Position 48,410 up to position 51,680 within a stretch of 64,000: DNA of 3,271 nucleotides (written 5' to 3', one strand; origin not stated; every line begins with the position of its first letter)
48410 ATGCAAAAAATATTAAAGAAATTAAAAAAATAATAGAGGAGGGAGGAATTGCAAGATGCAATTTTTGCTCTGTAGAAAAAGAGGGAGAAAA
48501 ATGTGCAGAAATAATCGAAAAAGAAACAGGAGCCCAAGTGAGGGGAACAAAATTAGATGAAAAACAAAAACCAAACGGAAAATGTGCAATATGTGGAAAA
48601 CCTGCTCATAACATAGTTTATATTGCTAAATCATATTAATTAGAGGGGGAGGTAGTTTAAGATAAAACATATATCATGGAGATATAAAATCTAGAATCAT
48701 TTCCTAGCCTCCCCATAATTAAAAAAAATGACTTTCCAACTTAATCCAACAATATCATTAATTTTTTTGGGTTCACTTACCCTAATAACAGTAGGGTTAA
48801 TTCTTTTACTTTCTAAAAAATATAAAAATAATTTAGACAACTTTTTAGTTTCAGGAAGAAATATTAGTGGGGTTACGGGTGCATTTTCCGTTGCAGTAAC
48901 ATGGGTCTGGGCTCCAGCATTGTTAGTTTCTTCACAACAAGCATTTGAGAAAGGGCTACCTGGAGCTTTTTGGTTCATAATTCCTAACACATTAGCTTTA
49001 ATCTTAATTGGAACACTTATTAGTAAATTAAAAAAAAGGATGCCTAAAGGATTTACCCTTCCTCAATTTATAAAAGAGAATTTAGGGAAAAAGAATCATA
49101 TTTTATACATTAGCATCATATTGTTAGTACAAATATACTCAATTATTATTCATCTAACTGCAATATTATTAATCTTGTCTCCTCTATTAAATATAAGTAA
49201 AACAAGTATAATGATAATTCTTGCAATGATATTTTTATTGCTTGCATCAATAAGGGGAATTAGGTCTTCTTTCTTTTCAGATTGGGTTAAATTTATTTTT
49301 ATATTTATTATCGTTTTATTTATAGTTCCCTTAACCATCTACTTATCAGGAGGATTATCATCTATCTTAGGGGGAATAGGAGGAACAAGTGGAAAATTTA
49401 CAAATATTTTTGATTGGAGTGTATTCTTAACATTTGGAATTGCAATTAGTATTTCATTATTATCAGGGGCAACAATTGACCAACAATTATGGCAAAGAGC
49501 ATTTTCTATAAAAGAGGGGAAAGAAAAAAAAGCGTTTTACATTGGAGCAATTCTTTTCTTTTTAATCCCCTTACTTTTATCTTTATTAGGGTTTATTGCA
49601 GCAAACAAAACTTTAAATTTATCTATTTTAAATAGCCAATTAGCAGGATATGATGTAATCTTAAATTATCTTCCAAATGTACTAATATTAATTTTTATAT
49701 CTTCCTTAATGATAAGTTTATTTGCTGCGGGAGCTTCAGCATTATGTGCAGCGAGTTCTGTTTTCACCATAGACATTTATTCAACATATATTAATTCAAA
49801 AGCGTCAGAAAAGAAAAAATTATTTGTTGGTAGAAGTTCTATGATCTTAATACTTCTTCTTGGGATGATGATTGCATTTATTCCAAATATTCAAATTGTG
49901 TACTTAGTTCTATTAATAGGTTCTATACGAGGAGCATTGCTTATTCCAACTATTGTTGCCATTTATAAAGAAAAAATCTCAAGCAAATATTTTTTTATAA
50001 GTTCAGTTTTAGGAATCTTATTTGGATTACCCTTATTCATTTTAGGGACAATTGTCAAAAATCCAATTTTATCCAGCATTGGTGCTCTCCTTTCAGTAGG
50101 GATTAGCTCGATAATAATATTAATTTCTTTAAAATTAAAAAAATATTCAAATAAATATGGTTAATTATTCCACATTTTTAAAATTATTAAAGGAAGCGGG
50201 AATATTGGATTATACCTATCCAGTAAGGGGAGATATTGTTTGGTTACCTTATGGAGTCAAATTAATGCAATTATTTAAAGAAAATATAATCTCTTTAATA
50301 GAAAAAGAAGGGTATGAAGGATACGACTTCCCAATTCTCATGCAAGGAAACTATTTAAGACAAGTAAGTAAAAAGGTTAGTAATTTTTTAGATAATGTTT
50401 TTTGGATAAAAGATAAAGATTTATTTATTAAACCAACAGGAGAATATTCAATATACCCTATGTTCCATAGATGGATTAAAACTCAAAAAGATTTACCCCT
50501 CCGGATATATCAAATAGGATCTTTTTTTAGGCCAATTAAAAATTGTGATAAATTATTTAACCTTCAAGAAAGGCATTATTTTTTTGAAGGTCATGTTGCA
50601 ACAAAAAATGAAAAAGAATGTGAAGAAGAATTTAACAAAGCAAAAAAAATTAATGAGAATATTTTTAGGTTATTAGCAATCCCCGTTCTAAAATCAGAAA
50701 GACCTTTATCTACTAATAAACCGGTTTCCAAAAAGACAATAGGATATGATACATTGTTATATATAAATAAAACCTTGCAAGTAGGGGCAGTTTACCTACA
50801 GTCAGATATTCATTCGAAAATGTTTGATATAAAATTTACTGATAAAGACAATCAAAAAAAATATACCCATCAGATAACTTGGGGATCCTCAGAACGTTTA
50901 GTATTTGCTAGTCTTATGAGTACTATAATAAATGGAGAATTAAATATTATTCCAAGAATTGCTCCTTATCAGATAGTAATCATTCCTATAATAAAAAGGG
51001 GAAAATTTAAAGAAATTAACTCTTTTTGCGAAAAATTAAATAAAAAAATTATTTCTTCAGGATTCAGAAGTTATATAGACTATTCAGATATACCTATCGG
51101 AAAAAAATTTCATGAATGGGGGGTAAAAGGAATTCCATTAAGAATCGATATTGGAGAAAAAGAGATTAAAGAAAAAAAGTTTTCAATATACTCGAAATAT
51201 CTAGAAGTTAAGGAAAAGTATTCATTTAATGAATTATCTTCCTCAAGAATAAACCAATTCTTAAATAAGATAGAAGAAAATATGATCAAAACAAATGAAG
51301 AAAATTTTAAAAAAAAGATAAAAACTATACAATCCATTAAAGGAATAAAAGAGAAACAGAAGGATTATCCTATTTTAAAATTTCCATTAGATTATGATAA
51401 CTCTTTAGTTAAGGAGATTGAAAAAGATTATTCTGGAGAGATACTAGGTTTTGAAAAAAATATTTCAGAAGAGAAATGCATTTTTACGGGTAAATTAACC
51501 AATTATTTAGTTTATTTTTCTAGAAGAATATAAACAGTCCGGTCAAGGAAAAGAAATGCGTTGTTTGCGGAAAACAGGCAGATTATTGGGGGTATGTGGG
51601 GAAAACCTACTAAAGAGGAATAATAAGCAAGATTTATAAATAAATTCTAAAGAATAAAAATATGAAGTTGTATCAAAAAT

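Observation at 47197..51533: proS / Na+-solute symporter / degenerate proS paralog operon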

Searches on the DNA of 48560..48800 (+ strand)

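Call 91: search_rna_families(source=window, start=48560, end=48800, threshold=evalue, max_evalue=10, show_alignments=2)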
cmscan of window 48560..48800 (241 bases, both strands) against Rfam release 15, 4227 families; matches with E-value up to 10: 2.
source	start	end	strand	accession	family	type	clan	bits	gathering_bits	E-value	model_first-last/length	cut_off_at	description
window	48777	48798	-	RF03008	malK-II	Cis-reg;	-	13.5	52.9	9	1-50/50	no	malK-II RNA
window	48569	48585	+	RF01977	HOTAIRM1_3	Gene; lncRNA;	-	12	37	1.1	43-59/59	no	HOX antisense intergenic RNA myeloid 1 conserved region 3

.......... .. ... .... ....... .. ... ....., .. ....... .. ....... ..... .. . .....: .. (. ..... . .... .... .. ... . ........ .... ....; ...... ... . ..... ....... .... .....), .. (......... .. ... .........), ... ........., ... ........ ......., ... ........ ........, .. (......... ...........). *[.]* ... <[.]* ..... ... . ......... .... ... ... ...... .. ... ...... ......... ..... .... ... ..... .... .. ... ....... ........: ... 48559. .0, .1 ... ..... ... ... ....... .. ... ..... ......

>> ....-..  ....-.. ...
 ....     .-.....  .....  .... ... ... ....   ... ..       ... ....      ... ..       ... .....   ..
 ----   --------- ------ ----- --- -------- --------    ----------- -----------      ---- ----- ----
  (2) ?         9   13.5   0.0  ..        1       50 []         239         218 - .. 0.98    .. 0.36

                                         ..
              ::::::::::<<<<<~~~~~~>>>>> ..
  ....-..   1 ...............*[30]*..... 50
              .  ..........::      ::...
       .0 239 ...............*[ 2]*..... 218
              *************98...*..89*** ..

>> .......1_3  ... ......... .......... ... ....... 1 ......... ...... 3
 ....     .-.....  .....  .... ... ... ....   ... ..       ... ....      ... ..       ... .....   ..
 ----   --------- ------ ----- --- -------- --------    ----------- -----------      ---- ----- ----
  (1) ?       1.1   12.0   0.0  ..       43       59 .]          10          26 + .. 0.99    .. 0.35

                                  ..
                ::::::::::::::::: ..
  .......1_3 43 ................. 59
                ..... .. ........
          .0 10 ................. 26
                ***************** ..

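Call 102: build_rna_model(alignment_id=A6, structure=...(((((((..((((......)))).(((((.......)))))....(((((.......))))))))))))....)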
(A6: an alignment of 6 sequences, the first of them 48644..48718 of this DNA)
Model R1 built from alignment A6 (6 sequences, 76 columns); structure: as given.
model positions 75; base pairs 21; branch points 2; effective number of sequences 1.58; information 0.753 bits per position. Calibrated on 0.2 Mb of random sequence (short: E-values are rough).
structure used (alignment columns):
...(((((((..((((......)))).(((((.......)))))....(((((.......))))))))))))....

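Call 103: search_with_rna_model(model_id=R1, sources=[window, L001, L002, L003, L009, L011, L012, L014, L016, L019, L020, L021, L022, L023, L025, L026, L027, L028, L029, L030, L031, L033, L034, L035, L036, L037, L038, L039, L040], max_evalue=1, show_alignments=0)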
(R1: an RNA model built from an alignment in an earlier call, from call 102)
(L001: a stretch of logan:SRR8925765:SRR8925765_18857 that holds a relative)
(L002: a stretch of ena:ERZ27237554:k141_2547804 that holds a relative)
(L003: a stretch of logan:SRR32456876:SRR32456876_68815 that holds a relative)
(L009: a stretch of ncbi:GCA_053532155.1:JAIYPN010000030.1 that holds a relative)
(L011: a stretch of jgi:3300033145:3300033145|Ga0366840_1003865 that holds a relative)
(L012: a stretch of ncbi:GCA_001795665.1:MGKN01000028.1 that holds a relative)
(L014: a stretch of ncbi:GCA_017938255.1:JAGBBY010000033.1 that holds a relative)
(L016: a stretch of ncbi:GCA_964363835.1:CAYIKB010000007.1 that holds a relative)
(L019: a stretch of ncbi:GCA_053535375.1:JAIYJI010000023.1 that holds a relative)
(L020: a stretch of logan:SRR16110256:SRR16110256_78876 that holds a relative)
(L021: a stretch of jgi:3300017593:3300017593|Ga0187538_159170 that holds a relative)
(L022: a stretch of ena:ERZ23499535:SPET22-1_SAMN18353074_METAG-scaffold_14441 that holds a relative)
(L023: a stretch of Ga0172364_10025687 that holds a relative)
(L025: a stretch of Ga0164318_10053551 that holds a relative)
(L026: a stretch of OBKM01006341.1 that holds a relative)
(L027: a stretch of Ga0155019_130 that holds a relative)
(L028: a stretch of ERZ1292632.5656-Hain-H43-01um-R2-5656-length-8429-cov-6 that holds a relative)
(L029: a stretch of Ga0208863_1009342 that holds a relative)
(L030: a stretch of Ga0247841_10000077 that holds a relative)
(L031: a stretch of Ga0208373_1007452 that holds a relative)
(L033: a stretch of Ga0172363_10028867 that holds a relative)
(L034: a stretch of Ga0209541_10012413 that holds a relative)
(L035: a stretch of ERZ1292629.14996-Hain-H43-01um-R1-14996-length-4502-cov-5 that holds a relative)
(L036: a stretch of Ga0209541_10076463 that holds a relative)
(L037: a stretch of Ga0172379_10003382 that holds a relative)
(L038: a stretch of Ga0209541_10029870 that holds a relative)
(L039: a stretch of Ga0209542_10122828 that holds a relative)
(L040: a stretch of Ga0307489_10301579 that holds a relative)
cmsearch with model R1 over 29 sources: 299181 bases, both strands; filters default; matches with E-value up to 1: 9.
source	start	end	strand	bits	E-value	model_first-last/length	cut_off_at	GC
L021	2608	2682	+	98.4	4.8e-21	1-75/75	no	0.48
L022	735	809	+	98.4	4.8e-21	1-75/75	no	0.48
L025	3023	3097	-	98.4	4.8e-21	1-75/75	no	0.48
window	48644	48718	+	95.7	2.2e-20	1-75/75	no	0.35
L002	1093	1167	+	95.7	2.2e-20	1-75/75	no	0.35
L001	2877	2951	+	89.4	7.4e-19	1-75/75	no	0.4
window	45162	45238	-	42.1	2.1e-07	1-75/75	no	0.51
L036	898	975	+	34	1.9e-05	1-75/75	no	0.54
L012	8569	8658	-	24.9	0.003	1-75/75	no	0.58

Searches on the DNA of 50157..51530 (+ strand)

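Call 95: search_rna_families(sources=[L003, L009, L011, L012, L014, L016, L019, L021, L026, L030, L037], threshold=gathering)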
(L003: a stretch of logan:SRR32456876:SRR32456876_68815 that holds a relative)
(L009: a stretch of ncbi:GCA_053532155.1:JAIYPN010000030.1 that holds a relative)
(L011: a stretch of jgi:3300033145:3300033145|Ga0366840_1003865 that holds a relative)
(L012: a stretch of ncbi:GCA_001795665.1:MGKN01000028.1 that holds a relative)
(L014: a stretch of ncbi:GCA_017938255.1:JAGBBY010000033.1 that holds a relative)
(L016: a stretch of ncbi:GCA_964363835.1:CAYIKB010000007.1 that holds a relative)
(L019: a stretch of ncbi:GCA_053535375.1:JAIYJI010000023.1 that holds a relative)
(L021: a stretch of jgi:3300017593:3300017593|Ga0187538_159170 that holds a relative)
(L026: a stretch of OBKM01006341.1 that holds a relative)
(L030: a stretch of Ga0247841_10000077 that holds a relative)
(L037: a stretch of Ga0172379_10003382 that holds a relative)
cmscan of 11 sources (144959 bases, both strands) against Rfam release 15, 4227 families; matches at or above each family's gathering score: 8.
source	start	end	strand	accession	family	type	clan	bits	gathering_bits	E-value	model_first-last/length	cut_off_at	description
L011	564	638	+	RF00005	tRNA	Gene; tRNA;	CL00001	72.9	29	1.1e-13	1-71/71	no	tRNA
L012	8365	8437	-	RF00005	tRNA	Gene; tRNA;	CL00001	72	29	1.9e-13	1-71/71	no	tRNA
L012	8740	8811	-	RF00005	tRNA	Gene; tRNA;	CL00001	70.3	29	5.8e-13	1-71/71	no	tRNA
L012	6451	6522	+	RF00005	tRNA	Gene; tRNA;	CL00001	63.6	29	4.1e-11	1-71/71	no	tRNA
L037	3343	3426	+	RF00005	tRNA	Gene; tRNA;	CL00001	59.7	29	4.7e-10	1-71/71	no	tRNA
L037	4693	4764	+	RF00005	tRNA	Gene; tRNA;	CL00001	58.4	29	1.1e-09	1-71/71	no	tRNA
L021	2610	2679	+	RF00005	tRNA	Gene; tRNA;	CL00001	52.5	29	4.7e-08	1-71/71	no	tRNA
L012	8572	8656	-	RF00005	tRNA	Gene; tRNA;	CL00001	50.8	29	1.4e-07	1-71/71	no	tRNA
